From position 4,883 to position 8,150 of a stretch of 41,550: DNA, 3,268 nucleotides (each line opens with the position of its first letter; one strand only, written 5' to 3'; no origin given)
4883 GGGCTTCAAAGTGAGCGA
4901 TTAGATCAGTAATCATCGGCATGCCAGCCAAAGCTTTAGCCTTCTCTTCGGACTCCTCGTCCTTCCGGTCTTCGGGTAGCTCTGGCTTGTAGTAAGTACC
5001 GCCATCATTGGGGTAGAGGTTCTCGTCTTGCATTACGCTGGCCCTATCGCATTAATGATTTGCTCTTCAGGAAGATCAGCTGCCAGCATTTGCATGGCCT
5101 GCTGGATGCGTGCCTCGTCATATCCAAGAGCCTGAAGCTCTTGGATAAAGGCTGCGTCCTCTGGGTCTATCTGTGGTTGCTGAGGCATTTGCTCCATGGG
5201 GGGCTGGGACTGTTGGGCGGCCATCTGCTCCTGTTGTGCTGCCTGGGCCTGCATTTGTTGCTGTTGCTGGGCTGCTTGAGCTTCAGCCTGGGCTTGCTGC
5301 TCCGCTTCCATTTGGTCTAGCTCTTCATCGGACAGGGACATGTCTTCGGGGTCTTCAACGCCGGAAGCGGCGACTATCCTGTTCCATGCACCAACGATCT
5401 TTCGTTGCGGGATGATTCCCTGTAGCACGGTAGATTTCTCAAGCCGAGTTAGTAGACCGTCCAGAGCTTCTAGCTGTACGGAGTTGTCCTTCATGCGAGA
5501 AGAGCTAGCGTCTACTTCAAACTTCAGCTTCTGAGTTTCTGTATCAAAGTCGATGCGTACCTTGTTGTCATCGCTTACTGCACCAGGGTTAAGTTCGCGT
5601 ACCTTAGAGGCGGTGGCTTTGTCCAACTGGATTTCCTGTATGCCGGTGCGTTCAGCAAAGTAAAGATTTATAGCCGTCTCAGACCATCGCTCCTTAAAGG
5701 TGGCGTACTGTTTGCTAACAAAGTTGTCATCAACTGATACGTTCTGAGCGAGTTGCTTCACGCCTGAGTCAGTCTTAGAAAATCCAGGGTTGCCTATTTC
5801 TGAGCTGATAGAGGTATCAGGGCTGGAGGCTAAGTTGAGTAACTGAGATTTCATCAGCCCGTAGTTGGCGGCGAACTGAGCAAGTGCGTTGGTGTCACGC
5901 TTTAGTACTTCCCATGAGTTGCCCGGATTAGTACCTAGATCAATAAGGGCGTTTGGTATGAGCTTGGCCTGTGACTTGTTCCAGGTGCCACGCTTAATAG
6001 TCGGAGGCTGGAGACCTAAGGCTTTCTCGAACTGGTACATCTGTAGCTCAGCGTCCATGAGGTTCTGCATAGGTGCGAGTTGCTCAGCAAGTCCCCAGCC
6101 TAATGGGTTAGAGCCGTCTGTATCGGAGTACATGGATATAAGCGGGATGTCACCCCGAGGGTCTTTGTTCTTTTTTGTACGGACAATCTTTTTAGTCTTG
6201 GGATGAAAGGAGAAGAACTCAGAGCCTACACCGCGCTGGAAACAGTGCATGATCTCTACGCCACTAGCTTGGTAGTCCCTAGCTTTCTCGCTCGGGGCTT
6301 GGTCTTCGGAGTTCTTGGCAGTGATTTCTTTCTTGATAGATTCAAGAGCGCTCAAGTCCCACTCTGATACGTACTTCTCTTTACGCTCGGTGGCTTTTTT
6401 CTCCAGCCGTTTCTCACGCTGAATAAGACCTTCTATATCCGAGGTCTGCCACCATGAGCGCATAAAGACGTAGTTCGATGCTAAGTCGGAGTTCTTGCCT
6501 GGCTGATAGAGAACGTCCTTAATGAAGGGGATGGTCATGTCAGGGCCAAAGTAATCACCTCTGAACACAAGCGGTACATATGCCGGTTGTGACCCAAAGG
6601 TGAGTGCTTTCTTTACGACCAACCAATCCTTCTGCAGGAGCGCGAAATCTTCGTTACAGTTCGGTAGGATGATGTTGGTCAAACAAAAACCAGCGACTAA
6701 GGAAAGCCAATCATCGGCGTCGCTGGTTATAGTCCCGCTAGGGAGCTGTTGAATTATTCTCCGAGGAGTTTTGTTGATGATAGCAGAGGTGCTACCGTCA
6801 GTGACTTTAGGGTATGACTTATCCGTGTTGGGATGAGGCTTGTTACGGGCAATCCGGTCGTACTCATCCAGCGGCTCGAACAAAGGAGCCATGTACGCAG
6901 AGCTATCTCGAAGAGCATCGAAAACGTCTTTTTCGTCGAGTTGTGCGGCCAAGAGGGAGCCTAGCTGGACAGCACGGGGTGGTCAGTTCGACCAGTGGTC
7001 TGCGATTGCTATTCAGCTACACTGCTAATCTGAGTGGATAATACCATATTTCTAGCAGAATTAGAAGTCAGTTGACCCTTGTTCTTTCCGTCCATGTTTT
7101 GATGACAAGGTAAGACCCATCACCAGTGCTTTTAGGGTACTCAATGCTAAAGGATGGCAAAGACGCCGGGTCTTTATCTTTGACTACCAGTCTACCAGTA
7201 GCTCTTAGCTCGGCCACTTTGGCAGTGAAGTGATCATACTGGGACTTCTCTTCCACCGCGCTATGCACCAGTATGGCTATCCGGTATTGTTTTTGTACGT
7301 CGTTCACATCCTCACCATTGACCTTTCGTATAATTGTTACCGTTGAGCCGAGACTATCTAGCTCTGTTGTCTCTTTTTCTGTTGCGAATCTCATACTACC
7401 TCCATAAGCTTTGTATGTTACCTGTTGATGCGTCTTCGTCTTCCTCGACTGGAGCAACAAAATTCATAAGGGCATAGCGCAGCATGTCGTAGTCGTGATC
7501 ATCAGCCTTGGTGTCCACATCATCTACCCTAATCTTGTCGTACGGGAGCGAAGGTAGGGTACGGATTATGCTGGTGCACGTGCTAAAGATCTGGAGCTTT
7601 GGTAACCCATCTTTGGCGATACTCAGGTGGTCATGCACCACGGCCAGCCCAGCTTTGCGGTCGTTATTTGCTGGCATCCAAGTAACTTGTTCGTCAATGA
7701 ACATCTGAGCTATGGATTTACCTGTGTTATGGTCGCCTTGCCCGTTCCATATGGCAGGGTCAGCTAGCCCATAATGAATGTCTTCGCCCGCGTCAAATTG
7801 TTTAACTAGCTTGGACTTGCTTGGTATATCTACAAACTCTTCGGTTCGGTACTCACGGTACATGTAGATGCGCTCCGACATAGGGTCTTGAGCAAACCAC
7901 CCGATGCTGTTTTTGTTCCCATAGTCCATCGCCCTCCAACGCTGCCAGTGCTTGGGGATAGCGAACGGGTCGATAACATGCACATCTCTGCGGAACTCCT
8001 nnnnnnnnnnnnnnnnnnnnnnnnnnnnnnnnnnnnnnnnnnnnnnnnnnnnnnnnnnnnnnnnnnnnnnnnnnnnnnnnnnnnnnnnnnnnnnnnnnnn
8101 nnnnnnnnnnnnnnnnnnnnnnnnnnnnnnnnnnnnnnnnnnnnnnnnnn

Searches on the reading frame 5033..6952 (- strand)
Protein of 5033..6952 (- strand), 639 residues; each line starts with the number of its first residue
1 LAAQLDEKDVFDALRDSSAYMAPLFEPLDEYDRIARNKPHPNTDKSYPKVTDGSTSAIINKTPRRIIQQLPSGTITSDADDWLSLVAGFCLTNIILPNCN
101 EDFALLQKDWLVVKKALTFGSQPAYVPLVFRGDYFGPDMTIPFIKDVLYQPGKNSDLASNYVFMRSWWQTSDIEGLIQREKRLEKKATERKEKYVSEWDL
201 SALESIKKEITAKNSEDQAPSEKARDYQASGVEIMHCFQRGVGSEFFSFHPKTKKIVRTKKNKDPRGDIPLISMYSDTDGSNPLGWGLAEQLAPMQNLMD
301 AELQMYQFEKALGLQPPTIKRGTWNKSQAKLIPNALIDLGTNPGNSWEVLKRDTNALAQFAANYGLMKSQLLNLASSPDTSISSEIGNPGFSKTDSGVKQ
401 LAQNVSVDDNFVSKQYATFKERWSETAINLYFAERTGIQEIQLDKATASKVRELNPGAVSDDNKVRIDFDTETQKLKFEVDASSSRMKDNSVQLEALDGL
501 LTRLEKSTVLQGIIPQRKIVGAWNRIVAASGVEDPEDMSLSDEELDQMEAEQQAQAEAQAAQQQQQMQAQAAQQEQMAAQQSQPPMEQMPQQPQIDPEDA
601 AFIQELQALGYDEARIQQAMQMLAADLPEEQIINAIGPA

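Call 10: search_protein_families(library=phrogs, proteins=[window:5033-6952:-], max_evalue=0.001)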
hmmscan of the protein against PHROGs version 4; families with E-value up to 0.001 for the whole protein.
window:5033-6952:- (639 aa): 0 families

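Call 11: search_protein_families(library=pfam, proteins=[window:5033-6952:-], max_evalue=0.01)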
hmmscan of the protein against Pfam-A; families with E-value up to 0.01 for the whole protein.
window:5033-6952:- (639 aa): 0 families

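Call 21: find_related_loci(query=window:5033-6952:-, collection=viral_contigs, flank=3000)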
Query window:5033-6952:- (639 aa) in viral_contigs; peptide patterns used: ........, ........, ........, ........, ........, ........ (x = any residue, [..] = any of these).
38 stretches matched a pattern; 29 encode a relative of the query (tblastn E <= 1e-3); 29 distinct loci.
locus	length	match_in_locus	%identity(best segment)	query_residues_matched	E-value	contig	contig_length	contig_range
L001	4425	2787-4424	53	5-536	0e+0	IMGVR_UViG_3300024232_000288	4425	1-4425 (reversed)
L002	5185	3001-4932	47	5-606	0e+0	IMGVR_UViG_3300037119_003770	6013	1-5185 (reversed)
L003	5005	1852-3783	47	5-606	0e+0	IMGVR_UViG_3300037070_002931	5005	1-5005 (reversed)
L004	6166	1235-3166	47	5-606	0e+0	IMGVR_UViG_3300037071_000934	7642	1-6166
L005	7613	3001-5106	49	5-636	0e+0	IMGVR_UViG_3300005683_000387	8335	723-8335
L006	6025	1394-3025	51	9-544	0e+0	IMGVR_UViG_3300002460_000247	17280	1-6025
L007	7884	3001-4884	42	5-636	1e-156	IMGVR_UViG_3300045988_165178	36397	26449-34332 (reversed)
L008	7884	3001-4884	41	5-636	1e-155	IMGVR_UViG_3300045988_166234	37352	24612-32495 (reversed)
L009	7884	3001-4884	41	5-636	8e-155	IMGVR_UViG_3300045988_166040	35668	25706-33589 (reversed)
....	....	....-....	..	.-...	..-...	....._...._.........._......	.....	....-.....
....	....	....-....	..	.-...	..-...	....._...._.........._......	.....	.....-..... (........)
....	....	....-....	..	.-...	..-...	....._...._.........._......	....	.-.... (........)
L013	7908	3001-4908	40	5-636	1e-151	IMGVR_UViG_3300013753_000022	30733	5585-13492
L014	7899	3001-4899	41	5-636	8e-152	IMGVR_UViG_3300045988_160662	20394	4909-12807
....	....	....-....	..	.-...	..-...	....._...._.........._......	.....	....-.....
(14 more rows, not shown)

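Call 28: find_homologous_proteins(query=window:5033-6952:-, max_evalue=1e-20)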
Query window:5033-6952:- (639 aa): 710 proteins with E <= 1e-20 among 8000 candidates; the best 120 are listed.
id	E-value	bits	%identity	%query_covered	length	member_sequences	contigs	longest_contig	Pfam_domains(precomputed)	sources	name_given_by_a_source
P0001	0.0e+0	1423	100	100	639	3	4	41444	-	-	-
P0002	0.0e+0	1204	85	97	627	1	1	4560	-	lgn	-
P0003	0.0e+0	1021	69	100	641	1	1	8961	-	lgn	-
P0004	4.0e-234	797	58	99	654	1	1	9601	-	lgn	-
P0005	8.4e-234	796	55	100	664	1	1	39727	-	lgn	-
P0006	9.9e-232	789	57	99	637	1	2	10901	PF00627.38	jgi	jgi:hypothetical protein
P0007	2.4e-229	781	56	96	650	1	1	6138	-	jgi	jgi:hypothetical protein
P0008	4.2e-228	777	55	99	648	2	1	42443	-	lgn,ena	-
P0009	3.5e-227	774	55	99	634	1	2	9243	-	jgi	jgi:hypothetical protein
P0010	3.3e-225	767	55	96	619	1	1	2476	-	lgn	-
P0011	9.1e-225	766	55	99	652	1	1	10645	-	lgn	-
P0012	1.5e-222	759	54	99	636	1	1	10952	-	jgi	jgi:hypothetical protein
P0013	9.2e-222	756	53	99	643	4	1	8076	-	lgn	-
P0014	1.7e-221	755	56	96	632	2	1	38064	-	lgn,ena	-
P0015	5.9e-219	747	55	99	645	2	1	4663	-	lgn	-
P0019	1.7e-214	732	54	96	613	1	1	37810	PF23899.2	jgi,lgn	jgi:hypothetical protein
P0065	6.7e-187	641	48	99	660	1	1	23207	PF23899.2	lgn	-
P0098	6.9e-179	614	45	99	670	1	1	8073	PF23899.2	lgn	-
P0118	1.3e-176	607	51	85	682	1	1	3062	PF23899.2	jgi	jgi:hypothetical protein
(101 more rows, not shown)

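Call 30: find_encoding_contigs(protein=P0002, flank=3000, max_places=3)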
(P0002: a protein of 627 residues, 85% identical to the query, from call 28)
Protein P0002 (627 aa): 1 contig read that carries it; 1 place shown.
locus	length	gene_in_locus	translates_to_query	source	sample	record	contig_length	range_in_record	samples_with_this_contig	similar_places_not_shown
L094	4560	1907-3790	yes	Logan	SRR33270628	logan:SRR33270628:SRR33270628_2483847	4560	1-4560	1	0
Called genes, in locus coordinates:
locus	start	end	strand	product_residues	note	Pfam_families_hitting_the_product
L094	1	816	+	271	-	?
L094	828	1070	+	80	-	-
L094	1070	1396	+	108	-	-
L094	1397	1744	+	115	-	-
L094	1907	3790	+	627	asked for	-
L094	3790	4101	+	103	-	-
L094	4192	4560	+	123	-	?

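Call 32: find_encoding_contigs(protein=P0003, flank=3000, max_places=3)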
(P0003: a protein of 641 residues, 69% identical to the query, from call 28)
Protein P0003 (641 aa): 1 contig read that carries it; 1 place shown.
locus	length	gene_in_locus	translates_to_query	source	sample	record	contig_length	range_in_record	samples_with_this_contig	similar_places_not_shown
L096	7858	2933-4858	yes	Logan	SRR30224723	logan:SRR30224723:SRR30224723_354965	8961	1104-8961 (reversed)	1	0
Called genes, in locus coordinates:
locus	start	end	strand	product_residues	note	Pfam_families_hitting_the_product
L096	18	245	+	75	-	-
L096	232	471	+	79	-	-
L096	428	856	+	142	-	-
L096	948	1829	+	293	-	-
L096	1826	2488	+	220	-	-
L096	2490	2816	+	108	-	-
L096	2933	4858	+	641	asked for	-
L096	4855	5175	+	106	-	-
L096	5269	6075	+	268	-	-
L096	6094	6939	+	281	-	PF25209:Phage_capsid_4 (weak)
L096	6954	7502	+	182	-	-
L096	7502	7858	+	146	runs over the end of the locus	-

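Call 36: find_encoding_contigs(protein=P0008, flank=2000, max_places=2)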
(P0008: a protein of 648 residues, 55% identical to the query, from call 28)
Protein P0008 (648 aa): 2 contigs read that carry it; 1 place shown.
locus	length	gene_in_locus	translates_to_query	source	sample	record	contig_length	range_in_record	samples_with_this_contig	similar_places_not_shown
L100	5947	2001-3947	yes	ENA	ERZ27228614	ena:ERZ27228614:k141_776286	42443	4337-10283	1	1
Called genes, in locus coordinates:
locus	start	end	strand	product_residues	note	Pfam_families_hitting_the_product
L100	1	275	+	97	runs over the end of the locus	-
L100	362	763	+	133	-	-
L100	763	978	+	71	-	-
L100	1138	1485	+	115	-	-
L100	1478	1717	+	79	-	-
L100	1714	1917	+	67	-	-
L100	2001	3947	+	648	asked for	-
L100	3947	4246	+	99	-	-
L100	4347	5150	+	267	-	-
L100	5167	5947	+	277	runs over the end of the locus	-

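Call 37: find_encoding_contigs(protein=P0004, flank=2000, max_places=2)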
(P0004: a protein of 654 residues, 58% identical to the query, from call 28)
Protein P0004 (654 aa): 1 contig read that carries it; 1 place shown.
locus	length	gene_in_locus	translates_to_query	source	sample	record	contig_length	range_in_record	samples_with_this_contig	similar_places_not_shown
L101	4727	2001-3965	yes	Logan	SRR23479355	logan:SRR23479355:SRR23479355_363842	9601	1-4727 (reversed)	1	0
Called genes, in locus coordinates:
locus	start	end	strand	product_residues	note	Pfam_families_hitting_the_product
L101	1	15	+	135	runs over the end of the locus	PF16677:GP3_package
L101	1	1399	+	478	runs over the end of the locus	PF03237:Terminase_6N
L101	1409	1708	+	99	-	-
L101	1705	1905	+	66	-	-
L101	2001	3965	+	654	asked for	-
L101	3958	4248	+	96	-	-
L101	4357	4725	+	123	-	?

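Call 38: find_encoding_contigs(protein=P0005, flank=2000, max_places=2)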
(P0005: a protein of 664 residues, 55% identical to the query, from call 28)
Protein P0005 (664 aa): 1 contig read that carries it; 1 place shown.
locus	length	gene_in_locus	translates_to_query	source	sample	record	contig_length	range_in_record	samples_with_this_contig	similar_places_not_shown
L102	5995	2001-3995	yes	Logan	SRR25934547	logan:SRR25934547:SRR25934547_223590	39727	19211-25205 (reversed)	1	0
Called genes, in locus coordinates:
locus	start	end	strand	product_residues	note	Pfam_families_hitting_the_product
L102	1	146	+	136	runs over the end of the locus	PF16677:GP3_package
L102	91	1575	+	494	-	PF03237:Terminase_6N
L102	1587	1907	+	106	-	-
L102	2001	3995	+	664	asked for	-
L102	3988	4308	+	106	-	-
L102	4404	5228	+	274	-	-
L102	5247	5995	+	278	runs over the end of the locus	-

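Call 50: search_protein_families(library=pfam, proteins=[P0019, P0001], max_evalue=1)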
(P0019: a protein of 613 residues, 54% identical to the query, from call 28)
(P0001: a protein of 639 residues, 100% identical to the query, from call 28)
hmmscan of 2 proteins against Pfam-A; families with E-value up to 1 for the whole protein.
P0019 (613 aa): 2 families
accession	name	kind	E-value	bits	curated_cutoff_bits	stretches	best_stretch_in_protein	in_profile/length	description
PF23899.1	SU10_portal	-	8.4e-07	28.2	30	1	419-550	458-589/593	Phage SU10 portal protein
PF20001.5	DUF6428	-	0.026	14.8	28.7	1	407-479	47-120/155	Family of unknown function (DUF6428)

P0001 (639 aa): 0 families

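Call 67: find_related_loci(query=A6, collection=genome_contigs, flank=2500)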
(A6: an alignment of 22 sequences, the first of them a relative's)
Query A6 (639 aa) in genome_contigs; peptide patterns used: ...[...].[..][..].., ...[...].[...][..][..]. (x = any residue, [..] = any of these).
291 stretches matched a pattern; 21 encode a relative of the query (tblastn E <= 1e-3); 20 distinct loci.
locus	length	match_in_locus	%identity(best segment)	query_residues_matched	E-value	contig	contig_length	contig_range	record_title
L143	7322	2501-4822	57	5-637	0e+0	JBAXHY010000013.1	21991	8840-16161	MAG: bacterium isolate ELA335 MAG335_13, whole genome shotgun sequence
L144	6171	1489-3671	46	5-636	2e-166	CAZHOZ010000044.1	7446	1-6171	MAG TPA_asm: uncultured Candidatus Saccharibacteria bacterium isolate binchicken_co16_307 genome assembly, contig: NODE_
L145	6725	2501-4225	47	5-585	1e-165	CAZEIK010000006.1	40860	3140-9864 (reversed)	MAG TPA_asm: uncultured Candidatus Saccharibacteria bacterium isolate SRP257259_co1_270 genome assembly, contig: NODE_93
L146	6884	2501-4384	40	5-636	5e-153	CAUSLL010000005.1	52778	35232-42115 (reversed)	MAG TPA_asm: uncultured Candidatus Saccharibacteria bacterium isolate SRR5395409_bin.17_MetaWRAP_v1.3_MAG genome assembl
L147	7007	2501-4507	43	5-637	6e-177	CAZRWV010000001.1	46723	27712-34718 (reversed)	MAG TPA_asm: uncultured Candidatus Saccharibacteria bacterium isolate SRP193066_co1_26 genome assembly, contig: NODE_890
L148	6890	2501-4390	41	5-636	9e-152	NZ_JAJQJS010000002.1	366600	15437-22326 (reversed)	Candidatus Nanosynbacter sp. TM7-076 c_000000000003, whole genome shotgun sequence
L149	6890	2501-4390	41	5-636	8e-151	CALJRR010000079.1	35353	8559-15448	MAG TPA_asm: uncultured Candidatus Saccharibacteria bacterium isolate ERR1474568_bin.110_CONCOCT_v1.1_MAG genome assembl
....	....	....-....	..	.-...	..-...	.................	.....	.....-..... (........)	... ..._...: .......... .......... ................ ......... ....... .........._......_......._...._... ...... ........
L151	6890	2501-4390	40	5-636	6e-149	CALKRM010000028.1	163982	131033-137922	MAG TPA_asm: uncultured Candidatus Saccharibacteria bacterium isolate SRR8114041_bin.26_CONCOCT_v1.1_MAG genome assembly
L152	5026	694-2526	38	1-637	2e-146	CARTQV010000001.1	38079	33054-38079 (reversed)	MAG TPA_asm: uncultured Candidatus Saccharibacteria bacterium isolate MGBC118448 genome assembly, contig: MGBC118448.1,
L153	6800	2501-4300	41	26-633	5e-146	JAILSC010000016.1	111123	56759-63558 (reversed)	MAG: Candidatus Saccharibacteria bacterium isolate RUI400 k141_10834906_flag=0_multi=13.9892_len=111123, whole genome sh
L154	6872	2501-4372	38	5-632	2e-138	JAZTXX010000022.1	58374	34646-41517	MAG: Candidatus Nanosyncoccus sp. isolate T1900045328_YK20190017.MAGScoT_cleanbin_000055 SGB_6487_k141_88165, whole geno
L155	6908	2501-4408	40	5-636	1e-145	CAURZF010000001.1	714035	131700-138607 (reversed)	MAG TPA_asm: uncultured Candidatus Saccharibacteria bacterium isolate ERR9969249_bin.36_MetaWRAP_v1.3_MAG genome assembl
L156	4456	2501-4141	40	5-540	9e-134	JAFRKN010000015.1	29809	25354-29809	Candidatus Saccharibacteria bacterium isolate RGIG2553 Goat_Jejunum-6__c168862, whole genome shotgun sequence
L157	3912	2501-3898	40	5-469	2e-113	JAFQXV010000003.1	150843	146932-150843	Candidatus Saccharibacteria bacterium isolate RGIG2249 Goat_Duodenum-1__c56322, whole genome shotgun sequence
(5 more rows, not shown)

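Call 78: find_related_loci(query=A6, collection=viral_contigs, flank=400)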
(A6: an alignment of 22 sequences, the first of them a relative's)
Query A6 (639 aa) in viral_contigs; peptide patterns used: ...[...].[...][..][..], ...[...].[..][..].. (x = any residue, [..] = any of these).
227 stretches matched a pattern; 152 encode a relative of the query (tblastn E <= 1e-3); the best 80 are kept; 80 distinct loci.
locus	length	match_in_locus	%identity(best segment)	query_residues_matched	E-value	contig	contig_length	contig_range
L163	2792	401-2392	56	5-636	0e+0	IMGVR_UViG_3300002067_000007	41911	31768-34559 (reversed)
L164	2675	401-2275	55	3-633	0e+0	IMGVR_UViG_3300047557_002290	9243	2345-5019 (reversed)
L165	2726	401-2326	53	5-636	0e+0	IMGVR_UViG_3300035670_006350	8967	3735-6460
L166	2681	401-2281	54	5-636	0e+0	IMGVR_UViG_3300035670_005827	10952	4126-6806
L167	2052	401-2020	58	3-541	0e+0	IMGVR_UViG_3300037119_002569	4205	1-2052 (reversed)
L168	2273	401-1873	55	5-501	0e+0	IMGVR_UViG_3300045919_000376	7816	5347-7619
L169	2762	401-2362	47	5-636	0e+0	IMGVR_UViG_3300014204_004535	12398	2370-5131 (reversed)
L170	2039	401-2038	53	5-536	0e+0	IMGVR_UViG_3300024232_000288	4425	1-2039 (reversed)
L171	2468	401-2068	52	1-562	0e+0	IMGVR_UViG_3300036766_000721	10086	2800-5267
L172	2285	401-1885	56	5-497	0e+0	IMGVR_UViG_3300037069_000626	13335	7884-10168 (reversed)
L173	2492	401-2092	50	1-579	0e+0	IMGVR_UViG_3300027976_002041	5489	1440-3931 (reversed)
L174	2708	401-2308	46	5-636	0e+0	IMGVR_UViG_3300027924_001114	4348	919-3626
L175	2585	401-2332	47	5-606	0e+0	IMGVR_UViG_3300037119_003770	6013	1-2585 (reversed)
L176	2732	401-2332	47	5-606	0e+0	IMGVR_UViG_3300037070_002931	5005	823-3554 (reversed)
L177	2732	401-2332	47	5-606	0e+0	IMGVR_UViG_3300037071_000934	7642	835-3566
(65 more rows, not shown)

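Call 87: search_solved_structures(query=A6, max_evalue=0.01)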
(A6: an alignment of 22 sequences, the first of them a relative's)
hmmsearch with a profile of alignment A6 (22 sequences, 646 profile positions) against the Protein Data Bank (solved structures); distinct sequences matched with E-value up to 0.01: 1.
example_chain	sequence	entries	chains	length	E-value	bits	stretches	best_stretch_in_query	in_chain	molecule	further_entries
8v2d_J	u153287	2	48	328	0.0044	18.7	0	610-644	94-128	O43_129 component A | O43_129_+4 component A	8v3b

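Call 96: predict_structure(alignment_id=A6)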
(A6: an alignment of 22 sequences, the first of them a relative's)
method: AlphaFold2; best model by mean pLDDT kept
length: 639 residues; sequences in the alignment: 22
mean_pLDDT: 75.2   pTM: 0.64
mean pLDDT of the five models: 75.2, 74.7, 72.8, 72.4, 72.0
residues with pLDDT >= 90: 127; 70-90: 300; 50-70: 145; < 50: 67
segments of 3 or more residues with pLDDT < 50: 378-407, 484-493, 533-535, 576-595
pLDDT, mean of each block of 10 residues (from residue 1): 77 94 90 85 70 81 73 68 83 87 86 92 92 88 93 90 93 90 86 84 90 74 62 93 92 93 90 86 87 83 76 69 67 59 73 69 75 59 33 41 49 84 91 85 86 82 83 68 50 58 66 67 65 54 69 70 59 47 34 54 81 83 82 73
secondary structure, 60 per line:
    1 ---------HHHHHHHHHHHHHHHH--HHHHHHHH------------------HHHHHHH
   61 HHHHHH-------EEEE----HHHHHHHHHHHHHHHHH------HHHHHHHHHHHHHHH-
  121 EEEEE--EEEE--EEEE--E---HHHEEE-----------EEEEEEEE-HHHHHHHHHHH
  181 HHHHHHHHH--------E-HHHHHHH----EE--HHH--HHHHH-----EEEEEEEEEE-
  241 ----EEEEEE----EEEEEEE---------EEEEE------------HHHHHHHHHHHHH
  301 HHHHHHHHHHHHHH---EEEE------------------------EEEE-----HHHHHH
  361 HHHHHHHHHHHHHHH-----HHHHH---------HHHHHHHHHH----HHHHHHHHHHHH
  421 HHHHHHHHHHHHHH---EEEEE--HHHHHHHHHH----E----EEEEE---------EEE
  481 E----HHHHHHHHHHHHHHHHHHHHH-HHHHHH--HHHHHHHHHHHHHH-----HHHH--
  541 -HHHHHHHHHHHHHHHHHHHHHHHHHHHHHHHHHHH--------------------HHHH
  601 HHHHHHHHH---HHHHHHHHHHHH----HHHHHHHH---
elements in order: H10-25 H28-35 H54-66 E74-77 H82-98 H105-119 E121-125 E128-131 E134-137 E147-149 E161-168 H170-189 H200-206 H220-224 E230-239 E245-250 E255-261 E271-275 H288-314 E318-321 E346-349 H355-375 H381-385 H395-404 H409-434 E438-442 H445-454 E464-468 E478-481 H486-506 H508-513 H516-529 H535-538 H542-576 H597-609 H613-624 H629-636

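Call 98: fold_search(model_id=the predicted structure, library=pdb)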
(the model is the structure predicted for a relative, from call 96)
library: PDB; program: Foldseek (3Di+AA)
matches with E <= 10: 331; with E <= 0.001: 136
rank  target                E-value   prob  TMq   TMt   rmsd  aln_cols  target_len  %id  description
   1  9vyf_O                2.6e-13  1.00  0.48  0.55  14.4       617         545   14  Cyanopodophage Pan3 portal complex (released 2025-11-26)
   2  7z44                  3.2e-13  1.00  0.48  0.51  26.3       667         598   13  Portal of bacteriophage SU10 (released 2022-08-10)
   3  9vyf_R                3.5e-13  1.00  0.48  0.56  14.1       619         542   13  Cyanopodophage Pan3 portal complex (released 2025-11-26)
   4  9vyf_H                6.9e-13  1.00  0.49  0.57  14.2       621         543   12  Cyanopodophage Pan3 portal complex (released 2025-11-26)
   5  9k09_D                9.3e-13  1.00  0.46  0.52   9.7       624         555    9  Cyanophage A4 portal-tail complex (released 2025-04-09)
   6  8zkk_A                1.6e-12  1.00  0.50  0.54  10.5       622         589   12  Portal-tail of Vibrio cholerae typing phage mature VP1 (released 2024-08-14)
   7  9vyf_Q                2.4e-12  1.00  0.48  0.56  14.5       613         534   12  Cyanopodophage Pan3 portal complex (released 2025-11-26)
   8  9vyf_L                2.7e-12  1.00  0.49  0.56  14.3       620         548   13  Cyanopodophage Pan3 portal complex (released 2025-11-26)
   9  7wmp_a                3.7e-12  1.00  0.43  0.48  23.6       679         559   12  Tail structure of Helicobacter pylori bacteriophage KHP30 (released 2023-03-01)
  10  9vyf_N                3.9e-12  1.00  0.47  0.54  14.3       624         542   13  Cyanopodophage Pan3 portal complex (released 2025-11-26)
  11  9vyf_M                4.1e-12  1.00  0.49  0.56  14.0       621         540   13  Cyanopodophage Pan3 portal complex (released 2025-11-26)
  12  9vyf_J                5.1e-12  1.00  0.50  0.58  13.9       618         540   13  Cyanopodophage Pan3 portal complex (released 2025-11-26)
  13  9yf5_PA               7.3e-12  1.00  0.46  0.46  14.9       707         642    9  N4 Empty Particle C6 Tail (released 2025-12-24)
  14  9vyf_K                8.9e-12  1.00  0.49  0.56  14.3       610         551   12  Cyanopodophage Pan3 portal complex (released 2025-11-26)
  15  8jov_0                9.4e-12  1.00  0.48  0.55  21.3       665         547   11  Portal-tail complex of phage GP4 (released 2023-11-01)
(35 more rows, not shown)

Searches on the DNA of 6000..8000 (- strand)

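Call 9: search_dna_similar(query=window:6000-8000:-, collection=phages, mode=distant, max_rows=30)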
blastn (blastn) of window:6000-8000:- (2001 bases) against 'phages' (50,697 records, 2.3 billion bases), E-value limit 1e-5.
No match.

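Call 19: search_rna_families(source=window, start=6800, end=7200, threshold=evalue, max_evalue=10)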
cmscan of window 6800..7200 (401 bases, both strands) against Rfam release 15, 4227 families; matches with E-value up to 10: 1.
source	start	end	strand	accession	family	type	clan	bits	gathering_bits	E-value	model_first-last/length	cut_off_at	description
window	6818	6877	-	RF01905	HOTAIR_2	Gene; lncRNA;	-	16.3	60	0.14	1-69/69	no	HOTAIR conserved region 2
